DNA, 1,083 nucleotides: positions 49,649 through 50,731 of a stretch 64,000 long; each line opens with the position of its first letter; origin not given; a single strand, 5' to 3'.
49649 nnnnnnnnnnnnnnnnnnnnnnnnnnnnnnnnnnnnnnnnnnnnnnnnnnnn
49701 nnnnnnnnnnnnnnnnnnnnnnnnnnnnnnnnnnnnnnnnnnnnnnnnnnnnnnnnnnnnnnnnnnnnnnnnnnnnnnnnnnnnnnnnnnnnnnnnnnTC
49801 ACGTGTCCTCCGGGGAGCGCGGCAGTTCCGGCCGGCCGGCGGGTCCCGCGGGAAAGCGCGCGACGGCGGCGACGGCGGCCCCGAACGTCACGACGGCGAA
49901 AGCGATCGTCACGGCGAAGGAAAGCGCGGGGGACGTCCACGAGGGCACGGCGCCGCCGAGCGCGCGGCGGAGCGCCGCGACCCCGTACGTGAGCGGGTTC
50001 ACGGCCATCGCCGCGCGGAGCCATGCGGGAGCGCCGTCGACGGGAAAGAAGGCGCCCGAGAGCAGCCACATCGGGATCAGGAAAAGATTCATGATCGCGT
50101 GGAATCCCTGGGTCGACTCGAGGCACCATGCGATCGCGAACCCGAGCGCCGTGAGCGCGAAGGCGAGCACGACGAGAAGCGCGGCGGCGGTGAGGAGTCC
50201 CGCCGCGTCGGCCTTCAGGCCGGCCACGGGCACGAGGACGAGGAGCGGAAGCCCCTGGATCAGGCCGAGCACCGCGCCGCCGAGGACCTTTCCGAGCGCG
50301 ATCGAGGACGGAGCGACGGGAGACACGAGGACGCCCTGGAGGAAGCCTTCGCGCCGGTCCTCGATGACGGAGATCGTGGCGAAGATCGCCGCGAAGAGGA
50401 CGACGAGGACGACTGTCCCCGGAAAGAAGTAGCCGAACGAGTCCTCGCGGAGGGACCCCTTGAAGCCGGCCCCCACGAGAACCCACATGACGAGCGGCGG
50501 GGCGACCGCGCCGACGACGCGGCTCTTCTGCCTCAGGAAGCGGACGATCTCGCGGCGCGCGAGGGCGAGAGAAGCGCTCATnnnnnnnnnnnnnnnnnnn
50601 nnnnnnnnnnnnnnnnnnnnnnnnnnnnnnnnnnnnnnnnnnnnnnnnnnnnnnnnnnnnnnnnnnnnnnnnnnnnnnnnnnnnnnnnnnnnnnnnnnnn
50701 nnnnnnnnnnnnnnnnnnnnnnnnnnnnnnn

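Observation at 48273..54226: Six-gene minus-strand operon coupling heme-A synthesis to a cupredoxin lipoprotein, an ABC-2 exporter and a CtaM(DUF420) fusion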

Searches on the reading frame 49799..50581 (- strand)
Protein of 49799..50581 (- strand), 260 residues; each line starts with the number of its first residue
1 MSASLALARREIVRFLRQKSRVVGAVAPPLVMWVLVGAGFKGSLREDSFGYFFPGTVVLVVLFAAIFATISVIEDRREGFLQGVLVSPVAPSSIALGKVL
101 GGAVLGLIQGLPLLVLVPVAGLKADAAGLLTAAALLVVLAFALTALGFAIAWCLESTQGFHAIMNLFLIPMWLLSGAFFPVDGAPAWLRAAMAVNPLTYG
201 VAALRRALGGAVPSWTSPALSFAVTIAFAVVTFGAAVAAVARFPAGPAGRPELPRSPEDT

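Call 4: search_protein_families(library=pfam, proteins=[window:49799-50581:-], max_evalue=0.01)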
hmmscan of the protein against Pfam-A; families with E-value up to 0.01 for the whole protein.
window:49799-50581:- (260 aa): 3 families
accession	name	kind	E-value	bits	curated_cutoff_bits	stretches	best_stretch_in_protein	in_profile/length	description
PF01061.29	ABC2_membrane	-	7.3e-31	107.8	26.9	1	6-206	5-208/211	ABC-2 type transporter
PF12698.13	ABC2_membrane_3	-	9.3e-20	71.4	31.6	1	47-237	158-346/347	ABC-2 family transporter protein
PF12679.13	ABC2_membrane_2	-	1.7e-06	28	27.2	1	55-157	73-181/283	ABC-2 family transporter protein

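Call 5: search_protein_families(library=ncbifam, proteins=[window:49799-50581:-], max_evalue=0.01)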
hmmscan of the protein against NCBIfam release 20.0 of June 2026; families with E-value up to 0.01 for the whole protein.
window:49799-50581:- (260 aa): 12 families
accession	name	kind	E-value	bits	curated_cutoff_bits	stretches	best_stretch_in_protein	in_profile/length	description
TIGR01247.1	drrB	subfamily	6e-46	157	223.05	1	10-236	1-232/236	daunorubicin resistance ABC transporter membrane protein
TIGR03861.1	phenyl_ABC_PedC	subfamily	1.2e-26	93.9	241.35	1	6-233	6-248/253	alcohol ABC transporter, permease protein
TIGR00025.1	Mtu_efflux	paralog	6.8e-13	48.7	146.9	1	28-240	17-232/238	ABC transporter efflux protein, DrrB family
NF038293.1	permease_SagH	equivalog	4.7e-12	45.4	450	1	51-182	179-310/370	SagH family ABC transporter permease subunit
NF011648.0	PRK15066.1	subfamily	1.1e-11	44.7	225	1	6-237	12-246/257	ABC transporter permease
TIGR03062.1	pip_yhgE_Cterm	subfamily_domain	3.5e-08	33.3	102.2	1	60-239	32-202/208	YhgE/Pip family protein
TIGR01248.1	drrC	subfamily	2.3e-07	31.1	165.65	1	62-206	2-147/152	daunorubicin resistance protein C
TIGR01291.1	nodJ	subfamily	8.9e-07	28.7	206.65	1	6-238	9-245/253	ABC-2 type transporter, NodJ family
TIGR00955.1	3a01204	subfamily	1.7e-05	23.6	736.35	1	57-194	399-537/617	pigment precursor permease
TIGR00956.1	3a01205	subfamily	0.00031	18.5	1959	1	8-204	408-607/1394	pleiotropic drug resistance family protein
NF033858.1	ABC2_perm_RbbA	equivalog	0.0015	16.6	1050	1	54-237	717-901/909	ribosome-associated ATPase/putative transporter RbbA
TIGR03518.1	ABC_perm_GldF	equivalog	0.0072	16.3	288.5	0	50-158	52-164/240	gliding motility-associated ABC transporter permease subunit GldF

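Call 56: find_homologous_proteins(query=A5)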
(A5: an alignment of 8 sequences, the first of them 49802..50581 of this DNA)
Query A5 (8 sequences) (260 aa, profile of the alignment): 8000 proteins with E <= 0.001 among 8000 candidates; the best 120 are listed.
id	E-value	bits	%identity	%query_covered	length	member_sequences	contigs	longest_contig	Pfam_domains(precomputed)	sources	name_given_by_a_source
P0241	2.5e-122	425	56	90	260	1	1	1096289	PF01061.30,PF12698.14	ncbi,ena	-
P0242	7.5e-122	424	51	93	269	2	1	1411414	PF01061.30,PF12730.14,PF12698.14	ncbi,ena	-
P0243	1.8e-121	422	56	90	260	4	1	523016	PF01061.30,PF12698.14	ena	-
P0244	5.9e-117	408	53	92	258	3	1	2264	PF12679.14,PF01061.30,PF12698.14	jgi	jgi:ABC-2 type transport system permease protein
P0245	1.2e-114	400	-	-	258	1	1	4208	PF01061.30,PF12698.14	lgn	-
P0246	4.3e-114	398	53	93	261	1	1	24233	PF01061.30,PF12730.14,PF12698.14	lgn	-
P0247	9.3e-114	397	54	92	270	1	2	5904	PF01061.30,PF12698.14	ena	-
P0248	3.4e-113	395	52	89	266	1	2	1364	PF01061.30,PF12698.14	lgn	-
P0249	4.1e-113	395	54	92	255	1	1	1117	PF01061.30,PF12698.14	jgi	jgi:ABC-2 type transport system permease protein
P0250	5.5e-113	395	-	-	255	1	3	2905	PF01061.30,PF12698.14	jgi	jgi:ABC-2 type transport system permease protein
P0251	9.2e-113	394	-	-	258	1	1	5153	PF01061.30,PF12698.14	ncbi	-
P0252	6.0e-112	391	51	93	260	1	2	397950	PF01061.30,PF12730.14,PF12698.14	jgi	jgi:ABC-2 type transport system permease protein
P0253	8.6e-112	391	51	92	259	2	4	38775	PF01061.30,PF12698.14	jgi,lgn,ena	jgi:ABC-2 type transport system permease protein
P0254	1.8e-111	390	52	92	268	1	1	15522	PF01061.30,PF12730.14,PF12698.14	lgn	-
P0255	2.5e-111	389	55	88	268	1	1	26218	PF01061.30,PF12698.14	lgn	-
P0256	2.6e-111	389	56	92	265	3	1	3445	PF01061.30,PF12698.14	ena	-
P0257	7.6e-111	388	51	92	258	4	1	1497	PF01061.30,PF12698.14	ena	-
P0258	1.4e-110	387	53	88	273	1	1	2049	PF01061.30,PF12698.14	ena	-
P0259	1.6e-110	387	57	92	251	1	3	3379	PF01061.30,PF12698.14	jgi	jgi:ABC-2 type transport system permease protein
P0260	2.4e-110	386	54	92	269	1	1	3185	PF01061.30,PF12698.14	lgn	-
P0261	4.3e-110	385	55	90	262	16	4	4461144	PF01061.30,PF12698.14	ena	-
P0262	6.1e-110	385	55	90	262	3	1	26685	PF01061.30,PF12698.14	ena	-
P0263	7.6e-110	384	53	92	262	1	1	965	PF01061.30,PF12730.14,PF12698.14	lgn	-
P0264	1.0e-109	384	54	89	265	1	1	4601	PF01061.30,PF12698.14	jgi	jgi:ABC-2 type transport system permease protein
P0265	1.6e-109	383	51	90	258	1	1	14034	PF01061.30,PF12698.14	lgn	-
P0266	3.5e-109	382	54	79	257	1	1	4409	PF01061.30,PF12698.14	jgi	jgi:ABC-2 type transport system permease protein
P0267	5.9e-109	381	61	90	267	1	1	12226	PF12679.14,PF01061.30,PF12730.14,PF12698.14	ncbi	-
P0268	6.2e-109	381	51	90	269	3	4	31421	PF01061.30,PF12698.14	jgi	jgi:ABC-2 type transport system permease protein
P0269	6.2e-109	381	53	92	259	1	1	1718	PF01061.30,PF12698.14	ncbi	-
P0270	8.5e-109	381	52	92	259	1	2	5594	PF01061.30,PF12698.14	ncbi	-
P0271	1.5e-108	380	52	90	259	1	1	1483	PF01061.30,PF12698.14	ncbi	-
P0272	1.8e-108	380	57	87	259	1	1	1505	PF01061.30,PF12698.14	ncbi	-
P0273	2.1e-108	380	60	90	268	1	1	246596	PF01061.30,PF12698.14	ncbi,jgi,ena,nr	ncbi:MAG TPA: ABC transporter permease [Candidatus Binatia bacterium]|nr:ABC transporter permease [C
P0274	2.8e-108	379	56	92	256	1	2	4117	PF12679.14,PF01061.30,PF12698.14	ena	-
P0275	2.9e-108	379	55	90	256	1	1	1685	PF01061.30,PF12698.14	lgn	-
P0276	3.0e-108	379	54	90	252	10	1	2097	PF01061.30,PF12698.14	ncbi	-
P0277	4.3e-108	379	54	88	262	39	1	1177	PF01061.30,PF12698.14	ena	-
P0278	5.2e-108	378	53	91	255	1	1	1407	PF01061.30,PF12698.14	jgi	jgi:ABC-2 type transport system permease protein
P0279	5.7e-108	378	-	-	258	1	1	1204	PF01061.30,PF12698.14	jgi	jgi:ABC-2 type transport system permease protein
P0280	6.3e-108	378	60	90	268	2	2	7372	PF01061.30,PF12698.14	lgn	-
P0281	6.9e-108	378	55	90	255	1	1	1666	PF01061.30,PF12698.14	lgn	-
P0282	7.0e-108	378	-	-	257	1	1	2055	PF01061.30,PF12698.14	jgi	jgi:ABC-2 type transport system permease protein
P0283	1.0e-107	377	52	92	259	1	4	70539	PF01061.30,PF12698.14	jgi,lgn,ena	jgi:ABC-2 type transport system permease protein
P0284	1.1e-107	377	-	-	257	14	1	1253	PF01061.30,PF12698.14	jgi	jgi:ABC-2 type transport system permease protein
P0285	1.4e-107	377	54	92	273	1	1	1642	PF01061.30,PF12698.14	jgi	jgi:ABC-2 type transport system permease protein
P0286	1.5e-107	377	-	-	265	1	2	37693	PF01061.30,PF12698.14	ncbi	-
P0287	2.3e-107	376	52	92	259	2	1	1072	PF01061.30,PF12698.14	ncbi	-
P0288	2.7e-107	376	52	93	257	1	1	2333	PF01061.30,PF12698.14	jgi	jgi:ABC-2 type transport system permease protein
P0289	3.2e-107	376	-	-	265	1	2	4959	PF01061.30,PF12698.14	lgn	-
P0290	3.2e-107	376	54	90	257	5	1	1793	PF01061.30,PF12698.14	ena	-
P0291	4.8e-107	375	60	91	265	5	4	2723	PF01061.30,PF12698.14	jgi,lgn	jgi:ABC-2 type transport system permease protein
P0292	5.0e-107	375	-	-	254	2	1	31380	PF01061.30,PF12698.14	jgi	jgi:ABC-2 type transport system permease protein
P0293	5.7e-107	375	58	92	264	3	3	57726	PF01061.30,PF12698.14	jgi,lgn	-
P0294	6.5e-107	375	58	90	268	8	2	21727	PF01061.30,PF12730.14,PF12698.14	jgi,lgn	-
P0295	7.0e-107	375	64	96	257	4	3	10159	PF01061.30,PF12698.14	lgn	-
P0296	7.2e-107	375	54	87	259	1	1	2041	PF01061.30,PF12698.14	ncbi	-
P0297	8.2e-107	374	53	90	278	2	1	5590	PF01061.30,PF12698.14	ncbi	-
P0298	8.5e-107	374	51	92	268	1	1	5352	PF01061.30,PF12698.14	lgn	-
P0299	9.3e-107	374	54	91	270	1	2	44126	PF01061.30,PF12730.14,PF12698.14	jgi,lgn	jgi:ABC-2 type transport system permease protein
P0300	1.1e-106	374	52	87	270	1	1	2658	PF01061.30,PF12698.14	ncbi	-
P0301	1.3e-106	374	59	92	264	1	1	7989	PF01061.30,PF12698.14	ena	-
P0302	1.3e-106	374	61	85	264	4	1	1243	PF01061.30,PF12698.14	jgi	-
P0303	1.6e-106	374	59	92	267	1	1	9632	PF01061.30,PF12698.14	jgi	jgi:ABC-2 type transport system permease protein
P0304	1.7e-106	373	58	92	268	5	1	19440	PF01061.30,PF12698.14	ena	-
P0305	1.7e-106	373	56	88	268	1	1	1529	PF01061.30,PF12698.14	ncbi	-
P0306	1.9e-106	373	-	-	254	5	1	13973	PF01061.30,PF12698.14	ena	-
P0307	2.2e-106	373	54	90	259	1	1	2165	PF01061.30,PF12698.14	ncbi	-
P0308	2.2e-106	373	-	-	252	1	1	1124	PF01061.30,PF12698.14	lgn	-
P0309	2.3e-106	373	56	93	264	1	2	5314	PF12679.14,PF01061.30,PF12698.14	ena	-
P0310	2.6e-106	373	59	90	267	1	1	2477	PF01061.30,PF12698.14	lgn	-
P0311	2.8e-106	373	-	-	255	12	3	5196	PF01061.30,PF12698.14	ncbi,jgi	jgi:ABC-2 type transport system permease protein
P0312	3.3e-106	372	-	-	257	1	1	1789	PF01061.30,PF12698.14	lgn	-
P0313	3.7e-106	372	52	92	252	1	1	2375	PF01061.30,PF12698.14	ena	-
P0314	3.8e-106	372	53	93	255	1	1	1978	PF01061.30,PF12730.14,PF12698.14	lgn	-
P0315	3.8e-106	372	-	-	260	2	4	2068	PF01061.30,PF12698.14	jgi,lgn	jgi:ABC-2 type transport system permease protein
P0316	3.9e-106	372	55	92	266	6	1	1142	PF01061.30,PF12698.14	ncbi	-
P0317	4.2e-106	372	93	96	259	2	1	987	PF12679.14,PF01061.30,PF12698.14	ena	-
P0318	4.4e-106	372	55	92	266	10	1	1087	PF12679.14,PF01061.30,PF12698.14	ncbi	-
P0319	4.5e-106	372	57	90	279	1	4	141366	PF01061.30,PF12698.14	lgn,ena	-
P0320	4.6e-106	372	58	92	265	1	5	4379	PF01061.30,PF12698.14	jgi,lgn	jgi:ABC-2 type transport system permease protein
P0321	6.6e-106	371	91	87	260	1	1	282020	PF01061.30,PF12698.14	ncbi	-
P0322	6.8e-106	371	54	91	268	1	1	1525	PF01061.30,PF12698.14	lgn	-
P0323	7.1e-106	371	51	92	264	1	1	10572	PF01061.30,PF12698.14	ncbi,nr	ncbi:MAG: ABC transporter permease [Candidatus Latescibacteria bacterium]|nr:ABC transporter permeas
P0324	7.7e-106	371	60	87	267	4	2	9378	PF01061.30,PF12698.14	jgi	jgi:ABC-2 type transport system permease protein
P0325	8.5e-106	371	51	92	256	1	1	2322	PF12679.14,PF01061.30,PF12698.14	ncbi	-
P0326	9.2e-106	371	57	92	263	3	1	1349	PF01061.30,PF12698.14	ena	-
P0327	9.2e-106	371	56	93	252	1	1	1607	PF01061.30,PF12698.14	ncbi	-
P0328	9.8e-106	371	-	-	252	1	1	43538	PF01061.30,PF12698.14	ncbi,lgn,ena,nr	ncbi:MAG TPA: ABC transporter permease [Vicinamibacterales bacterium]|nr:ABC transporter permease [V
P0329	1.0e-105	371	50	92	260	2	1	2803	PF01061.30,PF12698.14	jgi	-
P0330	1.0e-105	371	54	93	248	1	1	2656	PF01061.30,PF12698.14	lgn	-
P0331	1.1e-105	371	53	92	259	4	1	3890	PF01061.30,PF12698.14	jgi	jgi:ABC-2 type transport system permease protein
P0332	1.2e-105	371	54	92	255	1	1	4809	PF01061.30,PF12698.14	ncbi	-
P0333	1.2e-105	371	57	88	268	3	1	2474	PF01061.30,PF12698.14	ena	-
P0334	1.3e-105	371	87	93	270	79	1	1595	PF01061.30,PF12698.14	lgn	-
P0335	1.3e-105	370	61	78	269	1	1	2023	PF01061.30,PF12698.14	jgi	jgi:ABC-2 type transport system permease protein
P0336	1.7e-105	370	95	96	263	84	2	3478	PF01061.30,PF12698.14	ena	-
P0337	2.5e-105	370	59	92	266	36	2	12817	PF01061.30,PF12698.14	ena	-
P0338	2.6e-105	370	-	-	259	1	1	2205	PF01061.30,PF12698.14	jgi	-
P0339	2.9e-105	369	54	87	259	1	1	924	PF01061.30,PF12698.14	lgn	-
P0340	2.9e-105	369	52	91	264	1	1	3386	PF01061.30,PF12730.14,PF12698.14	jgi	jgi:ABC-2 type transport system permease protein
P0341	3.0e-105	369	56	92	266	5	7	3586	PF01061.30,PF12698.14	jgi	-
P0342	3.2e-105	369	52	91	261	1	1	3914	PF01061.30,PF12698.14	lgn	-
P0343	3.4e-105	369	-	-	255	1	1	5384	PF01061.30,PF12698.14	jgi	-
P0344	3.5e-105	369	51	92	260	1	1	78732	PF01061.30,PF12698.14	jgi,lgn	-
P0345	3.8e-105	369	60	78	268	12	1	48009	PF01061.30,PF12698.14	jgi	-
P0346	3.8e-105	369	-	-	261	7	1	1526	PF01061.30,PF12698.14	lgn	-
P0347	4.0e-105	369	57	85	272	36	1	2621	PF12679.14,PF01061.30,PF12698.14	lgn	-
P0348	4.3e-105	369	55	79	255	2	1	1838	PF01061.30,PF12698.14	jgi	jgi:ABC-2 type transport system permease protein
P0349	4.3e-105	369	85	99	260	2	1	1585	PF01061.30,PF12698.14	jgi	-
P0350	4.4e-105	369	58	79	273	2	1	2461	PF12679.14,PF01061.30,PF12698.14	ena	-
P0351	4.7e-105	369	53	92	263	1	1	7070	PF01061.30,PF12698.14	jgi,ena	-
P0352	4.8e-105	369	54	92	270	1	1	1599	PF01061.30,PF12698.14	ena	-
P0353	4.8e-105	369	53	92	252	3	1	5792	PF01061.30,PF12698.14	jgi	jgi:ABC-2 type transport system permease protein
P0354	5.0e-105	369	83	97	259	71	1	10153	PF01061.30,PF12698.14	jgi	jgi:ABC-2 type transport system permease protein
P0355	5.2e-105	369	88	85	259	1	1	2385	PF01061.30,PF12698.14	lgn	-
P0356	5.3e-105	369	53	93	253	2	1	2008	PF01061.30,PF12698.14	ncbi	-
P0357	5.4e-105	368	57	92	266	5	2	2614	PF01061.30,PF12698.14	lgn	-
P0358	5.7e-105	368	59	92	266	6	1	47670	PF01061.30,PF12698.14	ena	-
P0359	5.8e-105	368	50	92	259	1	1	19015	PF01061.30,PF12698.14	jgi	jgi:ABC-2 type transport system permease protein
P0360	6.0e-105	368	56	93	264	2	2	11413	PF12679.14,PF01061.30,PF12698.14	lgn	-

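Call 57: find_encoding_contigs(protein=P0273, flank=8000, max_places=1)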
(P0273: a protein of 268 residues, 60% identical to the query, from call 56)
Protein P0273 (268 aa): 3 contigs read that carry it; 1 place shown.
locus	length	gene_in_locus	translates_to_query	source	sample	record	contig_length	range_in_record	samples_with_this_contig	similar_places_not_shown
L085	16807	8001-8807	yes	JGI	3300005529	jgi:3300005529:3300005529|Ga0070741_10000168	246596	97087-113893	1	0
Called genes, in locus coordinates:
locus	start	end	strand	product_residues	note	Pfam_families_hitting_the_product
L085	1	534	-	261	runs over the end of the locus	PF01416:PseudoU_synth_1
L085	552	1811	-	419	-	PF01118:Semialdhyde_dh, PF02774:Semialdhyde_dhC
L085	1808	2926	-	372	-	PF00180:Iso_dh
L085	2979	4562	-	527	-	PF00682:HMGL-like, PF22617:HCS_D2, PF08502:LeuA_dimer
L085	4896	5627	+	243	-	PF22904:NOMO1-like_2nd (faint), PF14686:fn3_3 (faint), PF13620:CarboxypepD_reg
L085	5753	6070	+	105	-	PF02790:COX2_TM (weak)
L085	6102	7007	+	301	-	PF01040:UbiA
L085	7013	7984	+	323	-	PF00005:ABC_tran, PF13304:AAA_21 (faint), PF13732:DrrA1-3_C (weak)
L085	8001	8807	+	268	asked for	PF01061:ABC2_membrane, PF12698:ABC2_membrane_3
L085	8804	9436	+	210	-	PF02630:SCO1-SenC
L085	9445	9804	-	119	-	-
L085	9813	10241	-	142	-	PF03626:COX4_pro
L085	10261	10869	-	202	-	PF00510:COX3, PF04238:DUF420 (weak)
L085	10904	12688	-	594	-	PF00115:COX1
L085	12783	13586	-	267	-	PF00116:COX2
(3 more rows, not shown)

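Call 58: find_encoding_contigs(protein=P0261, flank=8000, max_places=1)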
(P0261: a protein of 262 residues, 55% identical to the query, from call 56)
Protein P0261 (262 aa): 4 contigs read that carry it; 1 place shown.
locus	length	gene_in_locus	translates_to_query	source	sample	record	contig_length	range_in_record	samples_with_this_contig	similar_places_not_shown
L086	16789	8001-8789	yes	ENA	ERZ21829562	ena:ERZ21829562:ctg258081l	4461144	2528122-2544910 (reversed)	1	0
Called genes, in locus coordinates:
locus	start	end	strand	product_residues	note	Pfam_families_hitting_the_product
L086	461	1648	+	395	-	PF13384:HTH_23 (weak), PF13936:HTH_38, PF00665:rve (weak)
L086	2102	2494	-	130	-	PF11141:DUF2914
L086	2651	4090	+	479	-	PF01551:Peptidase_M23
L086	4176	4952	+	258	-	PF14686:fn3_3 (weak), PF13620:CarboxypepD_reg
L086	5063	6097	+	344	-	PF02628:COX15-CtaA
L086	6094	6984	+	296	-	PF01040:UbiA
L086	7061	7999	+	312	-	PF00005:ABC_tran, PF13304:AAA_21 (faint)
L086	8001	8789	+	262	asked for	PF01061:ABC2_membrane, PF12698:ABC2_membrane_3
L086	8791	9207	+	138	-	PF04238:DUF420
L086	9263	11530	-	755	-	PF00144:Beta-lactamase, PF07075:NamZ_N, PF20732:NamZ_C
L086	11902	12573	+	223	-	PF13176:TPR_7 (faint), PF13620:CarboxypepD_reg, PF13424:TPR_12 (weak), PF13432:TPR_16, PF14559:TPR_19 (weak), PF13181:TPR_8 (weak), PF00515:TPR_1 (weak), PF07719:TPR_2 (weak), +4 more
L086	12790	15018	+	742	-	PF00884:Sulfatase, PF01663:Phosphodiest (weak), PF07719:TPR_2 (faint), PF01663:Phosphodiest (weak), PF13428:TPR_14 (faint), PF16347:SGSH_C, PF13432:TPR_16 (weak), PF14559:TPR_19, +5 more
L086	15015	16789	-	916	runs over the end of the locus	PF07715:Plug, PF25183:OMP_b-brl_4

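Call 59: find_encoding_contigs(protein=P0323, flank=8000, max_places=1)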
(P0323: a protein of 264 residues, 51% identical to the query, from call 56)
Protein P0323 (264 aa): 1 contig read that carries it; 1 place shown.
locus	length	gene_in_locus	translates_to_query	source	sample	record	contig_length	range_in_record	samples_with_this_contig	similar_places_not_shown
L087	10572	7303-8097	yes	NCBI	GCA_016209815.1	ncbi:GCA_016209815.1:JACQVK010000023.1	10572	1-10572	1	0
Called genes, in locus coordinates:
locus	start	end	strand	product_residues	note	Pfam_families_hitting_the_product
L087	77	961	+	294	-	PF03130:HEAT_PBS (faint), PF13513:HEAT_EZ (faint), PF12717:Cnd1 (faint), PF02985:HEAT (faint), PF13646:HEAT_2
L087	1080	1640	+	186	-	PF00355:Rieske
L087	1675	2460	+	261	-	PF00033:Cytochrome_B, PF14358:DUF4405 (weak), PF13631:Cytochrom_B_N_2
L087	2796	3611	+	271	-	PF00032:Cytochrom_B_C (weak)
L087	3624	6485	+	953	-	PF14522:Cytochrome_C7 (faint), PF22113:Mtrc-MtrF_II-IV_dom (faint), PF13442:Cytochrome_CBB3 (faint), PF02433:FixO (weak), PF00034:Cytochrom_C, PF02433:FixO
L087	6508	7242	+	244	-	PF22904:NOMO1-like_2nd (faint), PF14686:fn3_3, PF13620:CarboxypepD_reg, PF13715:CarbopepD_reg_2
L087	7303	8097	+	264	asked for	PF01061:ABC2_membrane, PF12698:ABC2_membrane_3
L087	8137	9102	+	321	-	PF00005:ABC_tran, PF13304:AAA_21 (weak)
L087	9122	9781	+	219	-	PF02790:COX2_TM, PF00116:COX2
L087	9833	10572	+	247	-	PF00115:COX1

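Call 60: find_encoding_contigs(protein=P0319, flank=8000, max_places=1)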
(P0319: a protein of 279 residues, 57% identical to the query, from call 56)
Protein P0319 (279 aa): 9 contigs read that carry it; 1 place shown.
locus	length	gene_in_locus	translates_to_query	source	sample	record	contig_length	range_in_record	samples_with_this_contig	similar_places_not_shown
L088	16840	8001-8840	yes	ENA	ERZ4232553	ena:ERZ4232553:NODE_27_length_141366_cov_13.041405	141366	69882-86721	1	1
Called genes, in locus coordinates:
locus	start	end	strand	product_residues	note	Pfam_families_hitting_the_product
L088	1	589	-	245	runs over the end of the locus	PF01416:PseudoU_synth_1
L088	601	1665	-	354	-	PF01118:Semialdhyde_dh (weak), PF02774:Semialdhyde_dhC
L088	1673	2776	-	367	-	PF00180:Iso_dh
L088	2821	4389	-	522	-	PF00682:HMGL-like, PF22617:HCS_D2, PF08502:LeuA_dimer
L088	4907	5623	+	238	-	PF13620:CarboxypepD_reg, PF14686:fn3_3 (weak)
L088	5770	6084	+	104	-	PF02790:COX2_TM (weak)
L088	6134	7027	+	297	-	PF01040:UbiA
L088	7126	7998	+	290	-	PF00005:ABC_tran, PF13304:AAA_21 (faint)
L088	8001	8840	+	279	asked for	PF01061:ABC2_membrane, PF12698:ABC2_membrane_3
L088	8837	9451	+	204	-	PF02630:SCO1-SenC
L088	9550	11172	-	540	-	PF13231:PMT_2 (weak)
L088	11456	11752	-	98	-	-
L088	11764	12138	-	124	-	PF03626:COX4_pro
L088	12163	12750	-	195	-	PF00510:COX3, PF04238:DUF420 (weak)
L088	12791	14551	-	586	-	PF00115:COX1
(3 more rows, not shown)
